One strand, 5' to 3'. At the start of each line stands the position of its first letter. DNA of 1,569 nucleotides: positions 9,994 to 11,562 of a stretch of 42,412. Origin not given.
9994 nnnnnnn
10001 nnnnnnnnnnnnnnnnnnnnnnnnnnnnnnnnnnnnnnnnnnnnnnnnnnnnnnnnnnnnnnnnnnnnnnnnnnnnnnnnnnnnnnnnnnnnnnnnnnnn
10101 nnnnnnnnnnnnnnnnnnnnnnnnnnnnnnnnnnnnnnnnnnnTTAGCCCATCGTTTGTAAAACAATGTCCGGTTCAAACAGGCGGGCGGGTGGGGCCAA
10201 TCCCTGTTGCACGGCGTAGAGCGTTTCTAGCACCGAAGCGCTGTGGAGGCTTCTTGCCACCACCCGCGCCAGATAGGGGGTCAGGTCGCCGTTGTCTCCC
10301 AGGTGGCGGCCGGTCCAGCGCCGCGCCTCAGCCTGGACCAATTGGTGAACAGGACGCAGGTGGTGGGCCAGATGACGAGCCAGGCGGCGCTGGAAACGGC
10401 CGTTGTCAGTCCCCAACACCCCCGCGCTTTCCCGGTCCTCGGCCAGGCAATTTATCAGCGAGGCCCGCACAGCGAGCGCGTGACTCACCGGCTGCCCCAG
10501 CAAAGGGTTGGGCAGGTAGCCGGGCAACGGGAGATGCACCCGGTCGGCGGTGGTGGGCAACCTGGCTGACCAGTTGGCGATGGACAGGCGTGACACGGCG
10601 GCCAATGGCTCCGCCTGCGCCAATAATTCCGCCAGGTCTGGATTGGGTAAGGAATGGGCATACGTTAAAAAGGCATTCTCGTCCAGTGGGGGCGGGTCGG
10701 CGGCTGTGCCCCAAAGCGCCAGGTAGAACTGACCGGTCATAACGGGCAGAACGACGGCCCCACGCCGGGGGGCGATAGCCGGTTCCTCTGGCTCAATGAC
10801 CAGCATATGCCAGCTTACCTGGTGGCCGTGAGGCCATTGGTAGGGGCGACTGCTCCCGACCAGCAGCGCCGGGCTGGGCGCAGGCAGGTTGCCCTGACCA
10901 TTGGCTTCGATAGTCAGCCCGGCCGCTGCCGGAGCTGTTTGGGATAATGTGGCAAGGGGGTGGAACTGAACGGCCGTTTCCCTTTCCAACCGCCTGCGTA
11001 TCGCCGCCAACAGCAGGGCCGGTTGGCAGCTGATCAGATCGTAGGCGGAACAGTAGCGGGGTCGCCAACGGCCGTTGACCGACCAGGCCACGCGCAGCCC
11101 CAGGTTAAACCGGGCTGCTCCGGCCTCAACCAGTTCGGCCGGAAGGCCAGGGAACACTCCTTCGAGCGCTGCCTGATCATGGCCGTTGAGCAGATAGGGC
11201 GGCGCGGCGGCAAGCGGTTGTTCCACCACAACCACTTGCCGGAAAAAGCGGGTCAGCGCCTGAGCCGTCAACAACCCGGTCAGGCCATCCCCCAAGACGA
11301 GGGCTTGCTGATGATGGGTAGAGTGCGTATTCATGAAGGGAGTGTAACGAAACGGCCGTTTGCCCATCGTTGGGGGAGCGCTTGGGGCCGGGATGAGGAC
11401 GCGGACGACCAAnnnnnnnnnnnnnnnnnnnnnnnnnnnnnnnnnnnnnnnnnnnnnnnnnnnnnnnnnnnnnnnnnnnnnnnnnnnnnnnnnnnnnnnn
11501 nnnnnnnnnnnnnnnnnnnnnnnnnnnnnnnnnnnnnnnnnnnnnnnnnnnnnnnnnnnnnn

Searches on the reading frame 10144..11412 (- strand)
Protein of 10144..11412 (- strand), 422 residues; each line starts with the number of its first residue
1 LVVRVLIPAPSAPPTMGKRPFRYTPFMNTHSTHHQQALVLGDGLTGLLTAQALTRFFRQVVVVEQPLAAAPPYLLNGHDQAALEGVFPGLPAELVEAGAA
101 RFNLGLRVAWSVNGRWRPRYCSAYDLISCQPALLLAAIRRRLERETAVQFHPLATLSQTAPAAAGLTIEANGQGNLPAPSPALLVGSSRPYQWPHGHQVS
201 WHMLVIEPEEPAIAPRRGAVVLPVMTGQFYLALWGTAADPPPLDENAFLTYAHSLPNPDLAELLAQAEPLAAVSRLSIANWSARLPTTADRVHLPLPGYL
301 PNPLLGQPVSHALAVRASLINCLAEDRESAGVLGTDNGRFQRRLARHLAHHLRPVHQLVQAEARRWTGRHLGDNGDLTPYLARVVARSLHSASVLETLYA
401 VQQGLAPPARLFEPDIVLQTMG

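Call 7: search_protein_families(library=pfam, proteins=[window:10144-11412:-], max_evalue=0.001)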
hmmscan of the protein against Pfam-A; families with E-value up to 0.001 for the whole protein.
window:10144-11412:- (422 aa): 1 family
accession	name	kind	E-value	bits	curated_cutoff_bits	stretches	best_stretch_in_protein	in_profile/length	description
PF19249.4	DUF5897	-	0.00091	19.4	26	0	80-163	11-94/200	Family of unknown function (DUF5897)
